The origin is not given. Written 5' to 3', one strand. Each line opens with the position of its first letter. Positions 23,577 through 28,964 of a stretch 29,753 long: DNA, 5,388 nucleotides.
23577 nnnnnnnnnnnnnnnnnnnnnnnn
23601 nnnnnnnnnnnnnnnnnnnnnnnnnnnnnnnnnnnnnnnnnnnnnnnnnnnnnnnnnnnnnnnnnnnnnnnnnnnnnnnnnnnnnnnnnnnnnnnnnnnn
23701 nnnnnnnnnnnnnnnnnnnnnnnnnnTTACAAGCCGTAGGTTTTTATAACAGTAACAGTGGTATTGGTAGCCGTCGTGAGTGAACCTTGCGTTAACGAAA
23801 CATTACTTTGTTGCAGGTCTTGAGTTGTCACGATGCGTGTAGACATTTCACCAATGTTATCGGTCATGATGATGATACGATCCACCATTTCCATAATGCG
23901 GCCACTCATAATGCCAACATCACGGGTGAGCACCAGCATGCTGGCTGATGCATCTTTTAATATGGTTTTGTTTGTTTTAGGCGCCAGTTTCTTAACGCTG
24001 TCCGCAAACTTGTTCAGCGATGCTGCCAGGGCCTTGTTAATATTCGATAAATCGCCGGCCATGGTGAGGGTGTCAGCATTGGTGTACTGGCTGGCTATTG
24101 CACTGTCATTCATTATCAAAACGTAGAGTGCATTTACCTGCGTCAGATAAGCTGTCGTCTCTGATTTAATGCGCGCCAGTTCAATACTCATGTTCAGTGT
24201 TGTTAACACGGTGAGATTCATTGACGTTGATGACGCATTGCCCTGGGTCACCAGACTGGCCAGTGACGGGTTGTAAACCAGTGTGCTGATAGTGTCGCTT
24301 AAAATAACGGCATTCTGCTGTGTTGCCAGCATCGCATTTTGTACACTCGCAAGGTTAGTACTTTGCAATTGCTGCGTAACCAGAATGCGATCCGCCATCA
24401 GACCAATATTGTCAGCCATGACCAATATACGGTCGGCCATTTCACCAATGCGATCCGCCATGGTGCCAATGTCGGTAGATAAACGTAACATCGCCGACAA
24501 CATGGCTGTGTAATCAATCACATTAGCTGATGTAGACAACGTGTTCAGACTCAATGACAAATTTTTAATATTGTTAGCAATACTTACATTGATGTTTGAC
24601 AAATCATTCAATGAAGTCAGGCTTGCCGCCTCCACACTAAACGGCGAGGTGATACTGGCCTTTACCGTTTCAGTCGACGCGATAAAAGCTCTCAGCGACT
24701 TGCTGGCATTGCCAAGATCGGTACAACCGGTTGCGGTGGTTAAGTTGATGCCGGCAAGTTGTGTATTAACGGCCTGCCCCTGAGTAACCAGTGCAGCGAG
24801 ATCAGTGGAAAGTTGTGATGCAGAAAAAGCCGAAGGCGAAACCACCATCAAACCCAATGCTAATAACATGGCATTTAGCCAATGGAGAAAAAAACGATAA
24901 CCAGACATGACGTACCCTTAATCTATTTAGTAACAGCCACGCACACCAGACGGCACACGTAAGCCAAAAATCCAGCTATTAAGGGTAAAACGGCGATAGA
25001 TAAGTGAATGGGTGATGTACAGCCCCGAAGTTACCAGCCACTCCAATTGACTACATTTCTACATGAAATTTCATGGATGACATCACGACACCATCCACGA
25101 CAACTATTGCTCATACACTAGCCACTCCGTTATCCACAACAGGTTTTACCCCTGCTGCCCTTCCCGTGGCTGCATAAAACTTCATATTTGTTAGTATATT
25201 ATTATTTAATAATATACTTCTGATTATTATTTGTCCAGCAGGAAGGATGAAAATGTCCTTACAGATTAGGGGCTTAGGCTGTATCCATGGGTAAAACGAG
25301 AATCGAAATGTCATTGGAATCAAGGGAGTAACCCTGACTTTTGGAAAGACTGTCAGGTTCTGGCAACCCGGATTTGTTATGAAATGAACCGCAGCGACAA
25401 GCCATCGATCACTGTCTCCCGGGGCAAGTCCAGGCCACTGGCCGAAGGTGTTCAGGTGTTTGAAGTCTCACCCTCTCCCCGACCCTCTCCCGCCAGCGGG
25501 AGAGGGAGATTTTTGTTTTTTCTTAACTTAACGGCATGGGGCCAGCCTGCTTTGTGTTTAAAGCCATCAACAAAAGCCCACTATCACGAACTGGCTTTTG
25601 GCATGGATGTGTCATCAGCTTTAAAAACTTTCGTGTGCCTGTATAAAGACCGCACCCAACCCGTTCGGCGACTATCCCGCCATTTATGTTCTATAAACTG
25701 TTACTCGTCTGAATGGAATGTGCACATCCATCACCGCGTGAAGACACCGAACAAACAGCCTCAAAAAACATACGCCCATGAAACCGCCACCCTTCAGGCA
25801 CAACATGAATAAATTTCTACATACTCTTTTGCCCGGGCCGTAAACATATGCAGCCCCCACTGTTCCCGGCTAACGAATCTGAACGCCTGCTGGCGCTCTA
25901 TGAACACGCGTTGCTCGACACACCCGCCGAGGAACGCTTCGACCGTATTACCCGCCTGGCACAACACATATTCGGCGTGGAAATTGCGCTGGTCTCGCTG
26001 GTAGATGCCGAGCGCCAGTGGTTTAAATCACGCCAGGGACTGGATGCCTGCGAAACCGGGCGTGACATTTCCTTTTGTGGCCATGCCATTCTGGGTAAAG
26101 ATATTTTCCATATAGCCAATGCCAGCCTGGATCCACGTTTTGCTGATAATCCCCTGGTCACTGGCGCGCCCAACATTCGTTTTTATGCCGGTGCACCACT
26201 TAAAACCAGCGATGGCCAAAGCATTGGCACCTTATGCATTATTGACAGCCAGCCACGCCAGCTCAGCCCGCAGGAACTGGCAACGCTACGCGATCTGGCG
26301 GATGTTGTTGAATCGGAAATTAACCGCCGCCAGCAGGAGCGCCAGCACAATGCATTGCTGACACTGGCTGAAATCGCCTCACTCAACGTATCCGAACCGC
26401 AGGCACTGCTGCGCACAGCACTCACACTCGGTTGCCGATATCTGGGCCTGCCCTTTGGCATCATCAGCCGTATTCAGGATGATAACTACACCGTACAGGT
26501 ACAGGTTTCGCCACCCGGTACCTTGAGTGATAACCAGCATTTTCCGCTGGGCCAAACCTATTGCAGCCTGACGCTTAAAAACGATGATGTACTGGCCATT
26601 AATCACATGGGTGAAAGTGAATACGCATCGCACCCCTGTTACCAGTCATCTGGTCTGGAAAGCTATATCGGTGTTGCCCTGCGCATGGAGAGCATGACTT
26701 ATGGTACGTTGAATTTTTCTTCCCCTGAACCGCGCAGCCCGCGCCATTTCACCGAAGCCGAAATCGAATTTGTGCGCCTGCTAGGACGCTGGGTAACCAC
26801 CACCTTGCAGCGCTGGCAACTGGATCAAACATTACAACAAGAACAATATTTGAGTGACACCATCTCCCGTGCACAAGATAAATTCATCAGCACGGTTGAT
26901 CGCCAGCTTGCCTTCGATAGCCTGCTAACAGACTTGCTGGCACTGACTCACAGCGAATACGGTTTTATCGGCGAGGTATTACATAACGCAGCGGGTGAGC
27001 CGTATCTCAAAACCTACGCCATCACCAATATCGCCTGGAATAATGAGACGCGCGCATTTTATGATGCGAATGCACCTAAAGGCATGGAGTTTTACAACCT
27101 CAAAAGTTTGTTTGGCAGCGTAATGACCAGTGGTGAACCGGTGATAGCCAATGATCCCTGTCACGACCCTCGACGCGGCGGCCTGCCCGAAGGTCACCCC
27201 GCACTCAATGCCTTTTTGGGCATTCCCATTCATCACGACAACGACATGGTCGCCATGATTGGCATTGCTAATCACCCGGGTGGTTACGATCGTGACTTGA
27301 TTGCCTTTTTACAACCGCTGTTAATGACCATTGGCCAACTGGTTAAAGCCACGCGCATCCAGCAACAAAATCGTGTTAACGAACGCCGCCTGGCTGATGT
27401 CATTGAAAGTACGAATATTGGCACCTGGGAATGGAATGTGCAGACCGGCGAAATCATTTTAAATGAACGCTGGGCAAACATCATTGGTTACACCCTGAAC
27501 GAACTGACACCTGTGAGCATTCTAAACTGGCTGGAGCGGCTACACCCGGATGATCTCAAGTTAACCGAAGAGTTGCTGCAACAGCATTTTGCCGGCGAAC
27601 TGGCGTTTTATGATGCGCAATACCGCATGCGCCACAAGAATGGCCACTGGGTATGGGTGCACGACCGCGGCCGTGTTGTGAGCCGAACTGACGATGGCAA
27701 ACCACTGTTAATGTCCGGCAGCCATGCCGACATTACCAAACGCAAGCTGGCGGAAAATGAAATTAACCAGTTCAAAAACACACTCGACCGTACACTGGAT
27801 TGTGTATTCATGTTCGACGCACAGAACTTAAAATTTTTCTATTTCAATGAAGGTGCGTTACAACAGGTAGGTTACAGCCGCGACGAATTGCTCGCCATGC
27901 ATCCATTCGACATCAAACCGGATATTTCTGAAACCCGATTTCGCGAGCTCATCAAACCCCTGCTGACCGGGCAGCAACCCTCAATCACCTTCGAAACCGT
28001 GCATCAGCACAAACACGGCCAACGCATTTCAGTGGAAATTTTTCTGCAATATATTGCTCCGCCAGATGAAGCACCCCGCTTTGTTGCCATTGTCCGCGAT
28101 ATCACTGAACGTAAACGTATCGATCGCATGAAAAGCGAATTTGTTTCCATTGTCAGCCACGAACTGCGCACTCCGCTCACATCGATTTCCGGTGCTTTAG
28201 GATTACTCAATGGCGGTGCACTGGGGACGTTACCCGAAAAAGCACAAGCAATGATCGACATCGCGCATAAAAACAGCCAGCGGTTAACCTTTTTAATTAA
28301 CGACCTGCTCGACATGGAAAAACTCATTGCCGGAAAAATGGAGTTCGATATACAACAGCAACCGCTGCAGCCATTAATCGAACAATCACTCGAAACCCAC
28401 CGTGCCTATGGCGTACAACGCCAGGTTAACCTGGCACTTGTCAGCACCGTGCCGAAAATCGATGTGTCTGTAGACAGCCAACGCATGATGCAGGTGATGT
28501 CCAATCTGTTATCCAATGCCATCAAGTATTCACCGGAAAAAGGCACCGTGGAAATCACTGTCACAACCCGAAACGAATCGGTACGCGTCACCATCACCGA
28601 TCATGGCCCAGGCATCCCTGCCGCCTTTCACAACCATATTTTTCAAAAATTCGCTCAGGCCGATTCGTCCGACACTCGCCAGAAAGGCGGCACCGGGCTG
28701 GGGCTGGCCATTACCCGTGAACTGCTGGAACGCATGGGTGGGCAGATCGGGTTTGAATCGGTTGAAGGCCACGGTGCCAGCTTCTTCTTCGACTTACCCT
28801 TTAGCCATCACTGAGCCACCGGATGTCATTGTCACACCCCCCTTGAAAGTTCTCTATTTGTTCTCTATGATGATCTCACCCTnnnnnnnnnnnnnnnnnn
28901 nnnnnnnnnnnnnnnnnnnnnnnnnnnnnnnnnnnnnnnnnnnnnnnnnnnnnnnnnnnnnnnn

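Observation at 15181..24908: Candidate undescribed two-component-controlled surface/secretion module (7TMR-DISM HK + NarL RR interleaved with six exported proteins)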

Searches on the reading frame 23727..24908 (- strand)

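Call 3: search_protein_families(library=pfam, proteins=[window:23727-24908:-], max_evalue=0.01)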
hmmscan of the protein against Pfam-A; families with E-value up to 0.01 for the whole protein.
window:23727-24908:- (393 aa): 1 family
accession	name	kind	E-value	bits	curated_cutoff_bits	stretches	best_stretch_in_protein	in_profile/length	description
PF23721.1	DUF7162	-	1.7e-05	25.3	27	1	151-198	9-56/80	Family of unknown function (DUF7162)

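Call 4: search_protein_families(library=ncbifam, proteins=[window:23727-24908:-], max_evalue=0.01)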
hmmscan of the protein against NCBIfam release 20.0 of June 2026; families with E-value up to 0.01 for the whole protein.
window:23727-24908:- (393 aa): 0 families

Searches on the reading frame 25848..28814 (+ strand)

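Call 7: search_protein_families(library=pfam, proteins=[window:25848-28814:+], max_evalue=0.001)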
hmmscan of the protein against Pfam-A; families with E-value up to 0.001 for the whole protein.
window:25848-28814:+ (988 aa): 10 families
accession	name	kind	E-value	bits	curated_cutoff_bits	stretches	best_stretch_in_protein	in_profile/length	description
PF01590.32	GAF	-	4.3e-43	147.5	22.4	3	28-158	3-133/133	GAF domain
PF13185.12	GAF_2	-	1.7e-38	132.4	28.6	3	356-498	8-134/136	GAF domain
PF02518.31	HATPase_c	-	5.4e-31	107.8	26.4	1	876-986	2-110/111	Histidine kinase-, DNA gyrase B-, and HSP90-like ATPase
PF08447.18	PAS_3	-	7.5e-25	87.5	25.6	1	536-625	2-88/89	PAS fold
PF00512.31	HisKA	-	1.3e-18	67.2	26.9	1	761-828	1-65/66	His Kinase A (phospho-acceptor) domain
PF13426.13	PAS_9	-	1.4e-15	57.9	27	1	651-754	2-103/103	PAS domain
PF13492.12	GAF_3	-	9.3e-10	39.5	27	1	184-322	2-129/129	GAF domain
PF08448.16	PAS_4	-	1.3e-07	32.3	23.1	1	647-757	2-110/110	PAS fold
PF00989.32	PAS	-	4.9e-06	27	22.6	0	645-752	6-113/113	PAS fold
PF13581.12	HATPase_c_2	-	6.7e-06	26.6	27.4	1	887-961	39-110/127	Histidine kinase-like ATPase domain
